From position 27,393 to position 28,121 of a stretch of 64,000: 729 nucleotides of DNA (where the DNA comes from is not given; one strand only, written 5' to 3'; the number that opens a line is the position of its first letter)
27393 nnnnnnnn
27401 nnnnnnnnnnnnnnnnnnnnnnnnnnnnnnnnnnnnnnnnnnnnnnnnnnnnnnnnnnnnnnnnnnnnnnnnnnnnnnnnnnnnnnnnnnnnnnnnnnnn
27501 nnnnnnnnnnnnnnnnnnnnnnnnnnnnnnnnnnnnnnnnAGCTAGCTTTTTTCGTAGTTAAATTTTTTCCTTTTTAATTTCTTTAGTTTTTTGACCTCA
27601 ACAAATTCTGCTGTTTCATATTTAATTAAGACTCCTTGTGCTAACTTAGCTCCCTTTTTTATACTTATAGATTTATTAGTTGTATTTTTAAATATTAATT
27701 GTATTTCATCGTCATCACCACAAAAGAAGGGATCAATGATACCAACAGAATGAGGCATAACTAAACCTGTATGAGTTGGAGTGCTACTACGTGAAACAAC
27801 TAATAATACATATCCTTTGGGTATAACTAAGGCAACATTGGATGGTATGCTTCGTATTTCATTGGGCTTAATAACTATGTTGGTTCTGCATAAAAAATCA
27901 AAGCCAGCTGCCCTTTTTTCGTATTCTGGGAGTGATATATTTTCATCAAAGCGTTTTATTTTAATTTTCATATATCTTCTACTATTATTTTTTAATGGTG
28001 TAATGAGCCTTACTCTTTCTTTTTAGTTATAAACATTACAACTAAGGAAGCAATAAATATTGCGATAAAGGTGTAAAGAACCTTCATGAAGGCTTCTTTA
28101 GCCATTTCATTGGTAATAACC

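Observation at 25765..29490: Minus-strand operon coupling an EndoQ-like nuclease, a SET-domain methyltransferase, dUTPase, a P-loop kinase and a NUDIX hydrolase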

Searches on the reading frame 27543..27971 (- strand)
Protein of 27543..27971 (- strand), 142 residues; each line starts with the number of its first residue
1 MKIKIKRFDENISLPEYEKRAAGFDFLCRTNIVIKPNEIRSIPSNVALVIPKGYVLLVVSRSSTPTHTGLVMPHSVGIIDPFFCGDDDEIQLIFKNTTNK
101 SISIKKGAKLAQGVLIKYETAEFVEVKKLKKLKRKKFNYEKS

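Call 3: search_protein_families(library=pfam, proteins=[window:27543-27971:-], max_evalue=0.01)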
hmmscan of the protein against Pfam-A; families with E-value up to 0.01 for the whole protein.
window:27543-27971:- (142 aa): 2 families
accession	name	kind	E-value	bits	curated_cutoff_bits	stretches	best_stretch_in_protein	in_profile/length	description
PF00692.24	dUTPase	-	1.9e-18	66.9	22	1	18-140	10-126/129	dUTPase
PF22769.1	DCD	-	8.1e-06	26.4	27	1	30-115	69-150/153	dCTP deaminase-like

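Call 4: search_protein_families(library=ncbifam, proteins=[window:27543-27971:-], max_evalue=0.01)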
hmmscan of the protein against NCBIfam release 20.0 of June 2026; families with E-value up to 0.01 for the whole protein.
window:27543-27971:- (142 aa): 4 families
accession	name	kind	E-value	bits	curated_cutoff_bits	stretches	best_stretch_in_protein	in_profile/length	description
TIGR00576.1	dut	superfamily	9.7e-22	77.2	102.55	1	3-135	2-134/143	dUTP diphosphatase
NF001862.0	PRK00601.1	equivalog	1.4e-21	76.7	103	1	1-136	6-141/150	dUTP diphosphatase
NF010561.0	PRK13956.1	equivalog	4.7e-16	58.9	223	1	7-121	11-129/147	dUTP diphosphatase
TIGR02274.1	dCTP_deam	equivalog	9.8e-05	22.1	92.8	1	29-120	69-156/180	dCTP deaminase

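Call 30: search_protein_families(library=phrogs, proteins=[window:27543-27971:-], max_evalue=0.001)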
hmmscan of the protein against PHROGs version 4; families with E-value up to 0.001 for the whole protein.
window:27543-27971:- (142 aa): 1 family
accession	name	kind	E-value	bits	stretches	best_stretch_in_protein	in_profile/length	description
phrog_135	-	DNA, RNA and nucleotide metabolism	1.3e-29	105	1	1-130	145-277/463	dUTPase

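Call 31: search_protein_families(library=padloc, proteins=[window:27543-27971:-], max_evalue=0.001)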
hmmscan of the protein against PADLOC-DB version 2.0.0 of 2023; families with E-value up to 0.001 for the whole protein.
window:27543-27971:- (142 aa): 0 families

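Call 34: search_solved_structures(query=window:27543-27971:-, max_evalue=0.001, show_alignments=2)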
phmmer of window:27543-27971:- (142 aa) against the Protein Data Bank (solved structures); distinct sequences matched with E-value up to 0.001: 62 (the best 60 are shown).
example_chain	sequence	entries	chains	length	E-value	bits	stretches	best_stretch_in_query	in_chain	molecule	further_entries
8hrv_A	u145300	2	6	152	6.1e-15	58.6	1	1-134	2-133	Deoxyuridine 5'-triphosphate nucleotidohydrolase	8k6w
2xcd_A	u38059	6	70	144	4.9e-14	55.6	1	1-130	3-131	PROBABLE DEOXYURIDINE 5'-TRIPHOSPHATE NUCLEOTIDOHYDROLASE YNCF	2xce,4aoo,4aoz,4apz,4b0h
7n56_A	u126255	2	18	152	9.3e-14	54.7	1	2-134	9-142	Deoxyuridine 5'-triphosphate nucleotidohydrolase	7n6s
2baz_A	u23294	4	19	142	1.2e-13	54.4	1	1-129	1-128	hypothetical protein BSU20020 | SPBC2 PROPHAGE-DERIVED DEOXYURIDINE 5'-TRIPHOSPHATE NUCLEOTIDOHYDROLASE YOSS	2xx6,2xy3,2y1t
4ao5_A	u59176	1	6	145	1.3e-13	54.3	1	1-129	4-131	SPBC2 PROPHAGE-DERIVED DEOXYURIDINE 5'-TRIPHOSPHATE NUCLEO TIDOHYDROLASE YOSS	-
8y1q_A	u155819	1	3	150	6.3e-11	45.6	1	3-135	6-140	Deoxyuridine 5'-triphosphate nucleotidohydrolase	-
3h6x_A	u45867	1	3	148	1.2e-10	44.7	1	8-118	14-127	dUTPase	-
5cct_A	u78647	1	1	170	1.9e-10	44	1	3-85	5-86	DUTPase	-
1dut_A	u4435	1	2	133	1.9e-10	44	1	19-119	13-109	DUTP PYROPHOSPHATASE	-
1f7d_A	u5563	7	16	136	2.1e-10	43.9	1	19-119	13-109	POL POLYPROTEIN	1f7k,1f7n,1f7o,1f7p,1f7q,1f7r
5cco_A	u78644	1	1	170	2.1e-10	43.9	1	3-100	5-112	DUTPase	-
5nyz_A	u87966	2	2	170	2.2e-10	43.8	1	3-86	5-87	DUTPase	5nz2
3zf5_A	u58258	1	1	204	2.3e-10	43.8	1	3-94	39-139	DUTPASE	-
4wrk_A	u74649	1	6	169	2.5e-10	43.6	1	3-85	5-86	DUTPase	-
4gv8_A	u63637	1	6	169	2.7e-10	43.5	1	3-85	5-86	DUTPase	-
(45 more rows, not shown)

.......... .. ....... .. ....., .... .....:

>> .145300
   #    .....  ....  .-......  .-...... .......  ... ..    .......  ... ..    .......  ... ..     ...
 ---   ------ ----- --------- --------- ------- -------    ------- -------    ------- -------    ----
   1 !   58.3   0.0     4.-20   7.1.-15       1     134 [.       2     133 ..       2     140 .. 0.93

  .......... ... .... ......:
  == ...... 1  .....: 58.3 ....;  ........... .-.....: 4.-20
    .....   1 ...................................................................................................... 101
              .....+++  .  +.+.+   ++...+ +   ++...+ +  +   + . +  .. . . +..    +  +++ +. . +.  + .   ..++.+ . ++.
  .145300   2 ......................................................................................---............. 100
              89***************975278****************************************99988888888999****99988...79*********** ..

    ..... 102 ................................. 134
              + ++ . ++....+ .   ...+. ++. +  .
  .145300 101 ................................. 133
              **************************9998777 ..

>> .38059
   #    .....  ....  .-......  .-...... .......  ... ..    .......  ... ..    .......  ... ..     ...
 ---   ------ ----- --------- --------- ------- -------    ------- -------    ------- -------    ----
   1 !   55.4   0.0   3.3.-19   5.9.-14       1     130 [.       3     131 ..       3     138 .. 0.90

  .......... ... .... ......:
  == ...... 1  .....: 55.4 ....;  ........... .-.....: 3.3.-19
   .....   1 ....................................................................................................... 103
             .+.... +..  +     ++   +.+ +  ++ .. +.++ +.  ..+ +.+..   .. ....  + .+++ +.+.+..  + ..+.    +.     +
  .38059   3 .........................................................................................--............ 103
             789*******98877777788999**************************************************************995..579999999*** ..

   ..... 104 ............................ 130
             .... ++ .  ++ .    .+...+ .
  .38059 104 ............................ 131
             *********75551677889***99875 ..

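Call 35: find_homologous_proteins(query=window:27543-27971:-, max_evalue=0.00001)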
Query window:27543-27971:- (142 aa): 459 proteins with E <= 0.00001 among 518 candidates; the best 120 are listed.
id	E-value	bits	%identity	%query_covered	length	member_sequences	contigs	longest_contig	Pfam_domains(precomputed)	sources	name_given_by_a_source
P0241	2.0e-83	295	96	100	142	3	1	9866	PF00692.25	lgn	-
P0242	3.8e-63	229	74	99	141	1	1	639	PF00692.25,PF22769.2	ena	-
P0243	2.2e-60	220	70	99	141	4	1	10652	PF00692.25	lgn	-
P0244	1.1e-59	218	68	100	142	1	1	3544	PF00692.25,PF22769.2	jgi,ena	-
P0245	5.3e-59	216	69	99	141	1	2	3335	PF00692.25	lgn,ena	-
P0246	6.9e-58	212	67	99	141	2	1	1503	PF00692.25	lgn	-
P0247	2.2e-57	211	67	99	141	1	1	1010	PF00692.25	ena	-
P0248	1.2e-54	202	66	99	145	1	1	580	PF00692.25,PF22769.2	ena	-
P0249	1.1e-53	199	64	99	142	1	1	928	PF00692.25,PF22769.2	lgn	-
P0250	5.6e-53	196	64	99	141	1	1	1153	PF00692.25,PF22769.2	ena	-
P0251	1.1e-51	192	62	99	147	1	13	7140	PF00692.25,PF22769.2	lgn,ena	-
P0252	1.3e-50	189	61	99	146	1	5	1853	PF00692.25,PF22769.2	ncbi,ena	-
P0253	1.0e-49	186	61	96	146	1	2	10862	PF00692.25,PF22769.2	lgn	-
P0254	3.9e-49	184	61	98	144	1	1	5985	PF00692.25,PF22769.2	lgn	-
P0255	6.0e-49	183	57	99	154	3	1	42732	PF00692.25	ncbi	ncbi:MAG: dUTP diphosphatase [Candidatus Moraniibacteriota bacterium]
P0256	2.7e-48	181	60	94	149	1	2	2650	PF00692.25,PF22769.2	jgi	jgi:dUTP pyrophosphatase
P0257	4.4e-48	180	60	96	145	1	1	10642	PF00692.25,PF22769.2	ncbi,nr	ncbi:MAG: dUTP diphosphatase [bacterium]|nr:dUTP diphosphatase [bacterium]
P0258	2.3e-47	178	59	85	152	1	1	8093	PF00692.25,PF22769.2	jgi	jgi:dUTP pyrophosphatase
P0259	7.8e-47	176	61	96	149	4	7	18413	PF00692.25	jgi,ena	-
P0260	1.2e-46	176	57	96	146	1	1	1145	PF00692.25,PF22769.2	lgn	-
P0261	5.4e-46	174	56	89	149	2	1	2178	PF00692.25,PF22769.2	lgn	-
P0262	2.3e-45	172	59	96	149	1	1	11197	PF00692.25,PF22769.2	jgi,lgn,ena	-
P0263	5.1e-45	171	55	99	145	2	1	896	PF00692.25,PF22769.2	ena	-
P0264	6.3e-45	170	58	96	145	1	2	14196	PF00692.25,PF22769.2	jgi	jgi:dUTP pyrophosphatase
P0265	1.1e-44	169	54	92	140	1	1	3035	PF00692.25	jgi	jgi:dUTP pyrophosphatase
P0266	2.2e-44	168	57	96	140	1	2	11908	PF00692.25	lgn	-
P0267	3.7e-44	168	55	96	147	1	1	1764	PF00692.25,PF22769.2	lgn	-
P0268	1.9e-43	165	59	95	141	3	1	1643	PF00692.25,PF22769.2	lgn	-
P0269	4.0e-40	155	54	99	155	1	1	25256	PF00692.25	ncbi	-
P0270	1.3e-39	153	54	91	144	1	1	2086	PF00692.25,PF22769.2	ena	-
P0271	1.4e-38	150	51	92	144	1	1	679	PF00692.25,PF22769.2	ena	-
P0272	1.7e-37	146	46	100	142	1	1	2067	PF00692.25,PF22769.2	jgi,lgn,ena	-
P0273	6.4e-37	144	52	90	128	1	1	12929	PF00692.25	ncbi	-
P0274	4.3e-36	142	63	77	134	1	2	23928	PF00692.25,PF22769.2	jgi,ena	jgi:dUTP pyrophosphatase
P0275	7.3e-36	141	50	99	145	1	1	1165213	PF00692.25,PF22769.2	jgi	jgi:dUTP pyrophosphatase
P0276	2.2e-35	139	51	89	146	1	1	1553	PF00692.25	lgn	-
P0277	4.3e-34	135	51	96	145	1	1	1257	PF00692.25,PF22769.2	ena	-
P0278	2.2e-33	133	50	96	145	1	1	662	PF00692.25,PF22769.2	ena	-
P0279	3.0e-33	132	48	91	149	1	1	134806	PF00692.25,PF22769.2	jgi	jgi:dUTP pyrophosphatase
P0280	3.8e-33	132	49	97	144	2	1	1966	PF00692.25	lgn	-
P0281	3.9e-33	132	51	96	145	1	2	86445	PF00692.25,PF22769.2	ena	-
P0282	4.5e-32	129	45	97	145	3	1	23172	PF00692.25,PF22769.2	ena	-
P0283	1.3e-31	127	48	91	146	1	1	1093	PF00692.25,PF22769.2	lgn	-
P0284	3.5e-31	126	45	97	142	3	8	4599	PF00692.25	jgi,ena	-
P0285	5.2e-31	125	45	92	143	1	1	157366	PF00692.25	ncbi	-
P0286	6.7e-31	125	45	97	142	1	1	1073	PF00692.25,PF22769.2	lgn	-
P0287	1.6e-30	124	48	82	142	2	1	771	PF00692.25,PF22769.2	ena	-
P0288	1.7e-30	124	45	97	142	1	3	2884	PF00692.25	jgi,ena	-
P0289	1.8e-30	124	42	97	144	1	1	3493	PF00692.25,PF22769.2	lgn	-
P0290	2.0e-30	123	45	97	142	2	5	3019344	PF00692.25,PF22769.2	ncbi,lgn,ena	-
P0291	2.7e-30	123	41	97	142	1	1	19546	PF00692.25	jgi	jgi:dUTP pyrophosphatase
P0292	3.0e-29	120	42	91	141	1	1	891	PF00692.25,PF22769.2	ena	-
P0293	3.2e-29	119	42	97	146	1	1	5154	PF00692.25,PF22769.2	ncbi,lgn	ncbi:MAG: dUTP diphosphatase [Methanosarcinaceae archaeon]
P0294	3.4e-29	119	45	87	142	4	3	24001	PF00692.25,PF22769.2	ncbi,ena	-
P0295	4.5e-29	119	43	97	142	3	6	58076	PF00692.25,PF22769.2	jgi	jgi:dUTP pyrophosphatase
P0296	5.2e-29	119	43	97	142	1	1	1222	PF00692.25,PF22769.2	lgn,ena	-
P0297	5.4e-29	119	41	97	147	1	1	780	PF00692.25,PF22769.2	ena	-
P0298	6.7e-29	118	47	96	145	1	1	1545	PF00692.25,PF22769.2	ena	-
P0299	6.7e-29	118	44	87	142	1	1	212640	PF00692.25,PF22769.2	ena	-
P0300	8.1e-29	118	41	97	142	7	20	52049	PF00692.25,PF22769.2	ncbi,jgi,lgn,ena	jgi:dUTP pyrophosphatase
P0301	9.5e-29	118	43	97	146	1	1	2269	PF00692.25,PF22769.2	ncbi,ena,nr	ncbi:MAG: dUTP diphosphatase [Chloroflexi bacterium]|nr:dUTP diphosphatase [Chloroflexota bacterium]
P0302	1.5e-28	117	42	97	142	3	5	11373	PF00692.25,PF22769.2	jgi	jgi:dUTP pyrophosphatase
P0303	1.8e-28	117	41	97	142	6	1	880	PF00692.25,PF22769.2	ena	-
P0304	2.0e-28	117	40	89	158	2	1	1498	PF00692.25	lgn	-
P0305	2.5e-28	117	44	87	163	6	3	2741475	PF00692.25,PF22769.2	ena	-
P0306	3.4e-28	116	43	87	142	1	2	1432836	PF00692.25,PF22769.2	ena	-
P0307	5.0e-28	116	43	84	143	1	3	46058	PF00692.25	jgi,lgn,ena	jgi:dUTP pyrophosphatase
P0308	6.9e-28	115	42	97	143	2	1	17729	PF00692.25,PF22769.2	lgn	-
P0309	7.3e-28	115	45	92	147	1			PF00692.25,PF22769.2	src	-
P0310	1.0e-27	115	41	97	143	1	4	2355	PF00692.25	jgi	jgi:dUTP pyrophosphatase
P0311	1.2e-27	114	39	100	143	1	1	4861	PF00692.25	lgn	-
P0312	1.4e-27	114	45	97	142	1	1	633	PF00692.25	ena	-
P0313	2.1e-27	114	45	97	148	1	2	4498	PF00692.25,PF22769.2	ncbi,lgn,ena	-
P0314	2.6e-27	113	40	97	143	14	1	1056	PF00692.25,PF22769.2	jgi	-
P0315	3.9e-27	113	43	97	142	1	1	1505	PF00692.25,PF22769.2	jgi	jgi:dUTP pyrophosphatase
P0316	4.2e-27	113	42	97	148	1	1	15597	PF00692.25,PF22769.2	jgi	jgi:dUTP pyrophosphatase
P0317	5.8e-27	112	42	88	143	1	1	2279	PF00692.25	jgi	jgi:dUTP pyrophosphatase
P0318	6.0e-27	112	45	88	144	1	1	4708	PF00692.25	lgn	-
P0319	7.5e-27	112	44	87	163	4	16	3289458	PF00692.25,PF22769.2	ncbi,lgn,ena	-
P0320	9.0e-27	111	39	97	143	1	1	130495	PF00692.25,PF22769.2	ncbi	-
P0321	3.3e-26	110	43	97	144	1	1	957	PF00692.25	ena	-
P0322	4.4e-26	109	39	100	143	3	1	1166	PF00692.25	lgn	-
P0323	5.0e-26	109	40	87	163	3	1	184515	PF00692.25,PF22769.2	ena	-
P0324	5.2e-26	109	45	97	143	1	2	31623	PF00692.25,PF22769.2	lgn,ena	-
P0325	6.2e-26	109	41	97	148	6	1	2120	PF00692.25,PF22769.2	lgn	-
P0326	4.1e-25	106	37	97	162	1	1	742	PF00692.25,PF22769.2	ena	-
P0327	2.2e-24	104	43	89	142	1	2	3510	PF00692.25,PF22769.2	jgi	jgi:dUTP pyrophosphatase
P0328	4.1e-24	103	43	97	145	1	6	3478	PF00692.25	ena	-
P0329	4.7e-24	103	37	97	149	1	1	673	PF00692.25,PF22769.2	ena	-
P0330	4.7e-24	103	39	97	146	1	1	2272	PF00692.25,PF22769.2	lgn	-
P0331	5.4e-24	103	46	89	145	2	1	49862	PF00692.25,PF22769.2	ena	-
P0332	7.1e-24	102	39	96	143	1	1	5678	PF00692.25,PF22769.2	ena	-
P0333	7.3e-24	102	38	97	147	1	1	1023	PF00692.25,PF22769.2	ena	-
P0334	9.2e-24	102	42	97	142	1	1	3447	PF00692.25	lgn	-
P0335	1.1e-23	102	38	94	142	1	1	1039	PF00692.25,PF22769.2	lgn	-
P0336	1.2e-23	101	40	97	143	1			PF00692.25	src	-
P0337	1.2e-23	101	39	92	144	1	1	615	PF00692.25,PF22769.2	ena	-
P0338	1.3e-23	101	38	97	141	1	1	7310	PF00692.25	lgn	-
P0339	1.7e-23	101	37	97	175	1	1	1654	PF00692.25,PF22769.2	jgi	jgi:dUTP pyrophosphatase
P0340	1.9e-23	101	37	97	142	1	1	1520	PF00692.25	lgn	-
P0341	3.3e-23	100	38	96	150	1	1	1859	PF00692.25,PF22769.2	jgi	jgi:dUTP pyrophosphatase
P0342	3.6e-23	100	35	97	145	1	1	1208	PF00692.25,PF22769.2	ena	-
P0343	4.5e-23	100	40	97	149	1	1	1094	PF00692.25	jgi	jgi:dUTP pyrophosphatase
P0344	4.8e-23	99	38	100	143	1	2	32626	PF00692.25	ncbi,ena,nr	ncbi:MAG TPA: dUTP diphosphatase [Vicinamibacterales bacterium]|nr:dUTP diphosphatase [Vicinamibacte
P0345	6.4e-23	99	33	97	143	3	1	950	PF00692.25,PF22769.2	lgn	-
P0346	6.6e-23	99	36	96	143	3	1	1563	PF00692.25,PF22769.2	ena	-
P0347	7.4e-23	99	35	97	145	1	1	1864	PF00692.25,PF22769.2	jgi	jgi:dUTP pyrophosphatase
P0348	7.5e-23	99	37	97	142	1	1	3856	PF00692.25,PF22769.2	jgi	jgi:dUTP diphosphatase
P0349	7.6e-23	99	38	97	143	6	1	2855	PF00692.25,PF22769.2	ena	-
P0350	7.6e-23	99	36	96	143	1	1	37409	PF00692.25,PF22769.2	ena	-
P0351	8.5e-23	99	38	96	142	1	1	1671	PF00692.25,PF22769.2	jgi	jgi:dUTP pyrophosphatase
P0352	9.2e-23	99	37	96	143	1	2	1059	PF00692.25,PF22769.2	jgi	jgi:dUTP pyrophosphatase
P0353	9.3e-23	99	37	89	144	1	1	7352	PF00692.25,PF22769.2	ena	-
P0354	1.0e-22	98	37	97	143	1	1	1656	PF00692.25,PF22769.2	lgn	-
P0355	1.3e-22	98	43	82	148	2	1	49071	PF00692.25,PF22769.2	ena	-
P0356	1.4e-22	98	38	97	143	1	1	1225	PF00692.25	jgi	-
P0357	1.9e-22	98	38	100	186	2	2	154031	PF00692.25,PF22769.2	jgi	-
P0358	1.9e-22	98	38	97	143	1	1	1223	PF00692.25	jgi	jgi:dUTP pyrophosphatase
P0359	1.9e-22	98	36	100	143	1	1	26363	PF00692.25,PF22769.2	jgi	jgi:dUTP pyrophosphatase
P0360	2.0e-22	97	37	97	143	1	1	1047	PF00692.25,PF22769.2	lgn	-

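Call 36: find_encoding_contigs(protein=P0243, flank=6000, max_places=2)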
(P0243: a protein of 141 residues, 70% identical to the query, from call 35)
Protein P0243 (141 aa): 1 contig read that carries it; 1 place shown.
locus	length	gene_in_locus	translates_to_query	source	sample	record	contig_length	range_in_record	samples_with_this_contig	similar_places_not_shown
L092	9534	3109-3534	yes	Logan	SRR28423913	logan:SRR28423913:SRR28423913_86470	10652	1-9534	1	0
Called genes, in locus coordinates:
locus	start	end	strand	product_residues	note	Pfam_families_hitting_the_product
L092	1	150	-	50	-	?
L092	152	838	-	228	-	PF00590:TP_methylase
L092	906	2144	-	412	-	PF00070:Pyr_redox (faint), PF00890:FAD_binding_2 (weak), PF01134:GIDA (weak), PF01266:DAO (faint), PF03486:HI0933_like, PF12831:FAD_oxidored, PF07992:Pyr_redox_2 (weak), PF22780:HI0933_like_1st, +1 more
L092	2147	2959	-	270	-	PF13495:Phage_int_SAM_4, PF02899:Phage_int_SAM_1, PF00589:Phage_integrase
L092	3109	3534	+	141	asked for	PF00692:dUTPase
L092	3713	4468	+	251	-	PF07553:Lipoprotein_Ltp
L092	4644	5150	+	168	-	PF00186:DHFR_1 (weak), PF01872:RibD_C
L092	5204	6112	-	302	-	-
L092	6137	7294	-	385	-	PF02589:LUD_dom, PF13183:Fer4_8 (faint)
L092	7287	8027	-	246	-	PF02754:CCG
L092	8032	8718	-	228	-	PF08241:Methyltransf_11, PF08242:Methyltransf_12, PF13489:Methyltransf_23, PF13649:Methyltransf_25, PF13847:Methyltransf_31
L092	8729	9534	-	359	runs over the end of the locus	PF11139:SfLAP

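Call 37: find_encoding_contigs(protein=P0255, flank=6000, max_places=2)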
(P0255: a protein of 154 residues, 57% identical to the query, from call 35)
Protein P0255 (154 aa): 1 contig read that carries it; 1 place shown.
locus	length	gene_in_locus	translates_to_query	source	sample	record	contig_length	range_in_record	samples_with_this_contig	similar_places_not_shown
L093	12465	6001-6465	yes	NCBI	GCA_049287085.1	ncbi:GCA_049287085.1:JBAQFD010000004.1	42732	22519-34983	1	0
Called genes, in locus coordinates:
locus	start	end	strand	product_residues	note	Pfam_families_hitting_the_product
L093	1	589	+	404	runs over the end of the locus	PF12704:MacB_PCD, PF02687:FtsX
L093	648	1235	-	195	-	PF12917:YfbR-like (weak), PF13023:HD_3, PF01966:HD (weak)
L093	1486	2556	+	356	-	-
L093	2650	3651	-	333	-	PF04055:Radical_SAM, PF16199:Radical_SAM_C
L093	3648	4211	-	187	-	-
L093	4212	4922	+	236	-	PF01209:Ubie_methyltran, PF13489:Methyltransf_23, PF02353:CMAS (weak), PF07021:MetW, PF13847:Methyltransf_31, PF08241:Methyltransf_11, PF08242:Methyltransf_12, PF13649:Methyltransf_25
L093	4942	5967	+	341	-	PF17761:DUF1016_N, PF06250:YhcG_C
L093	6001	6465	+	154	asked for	PF00692:dUTPase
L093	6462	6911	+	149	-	PF02130:YbeY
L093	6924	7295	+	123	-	PF01219:DAGK_prokar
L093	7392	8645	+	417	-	PF02491:SHS2_FTSA, PF06723:MreB_Mbl, PF06277:EutA (weak), PF14450:FtsA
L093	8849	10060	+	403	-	PF00091:Tubulin, PF12327:FtsZ_C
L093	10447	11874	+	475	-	-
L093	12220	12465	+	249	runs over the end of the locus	PF00481:PP2C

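Call 38: find_encoding_contigs(protein=P0244, flank=6000, max_places=2)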
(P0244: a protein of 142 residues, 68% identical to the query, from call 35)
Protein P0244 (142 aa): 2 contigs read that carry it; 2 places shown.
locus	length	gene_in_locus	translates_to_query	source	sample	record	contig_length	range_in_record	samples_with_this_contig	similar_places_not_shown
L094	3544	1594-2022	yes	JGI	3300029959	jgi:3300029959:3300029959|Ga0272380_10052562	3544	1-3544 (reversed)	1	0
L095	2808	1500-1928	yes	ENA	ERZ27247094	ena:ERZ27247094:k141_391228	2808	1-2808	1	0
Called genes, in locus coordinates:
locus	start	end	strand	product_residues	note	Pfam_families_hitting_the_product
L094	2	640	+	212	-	?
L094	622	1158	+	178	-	PF01864:CarS-like, PF01148:CTP_transf_1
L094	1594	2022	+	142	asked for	PF00692:dUTPase, PF22769:DCD (weak)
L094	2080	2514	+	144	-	PF00293:NUDIX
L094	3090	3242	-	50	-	-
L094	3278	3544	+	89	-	?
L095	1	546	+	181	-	?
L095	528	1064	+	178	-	PF01864:CarS-like, PF01148:CTP_transf_1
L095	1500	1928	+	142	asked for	PF00692:dUTPase, PF22769:DCD (weak)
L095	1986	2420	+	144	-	PF00293:NUDIX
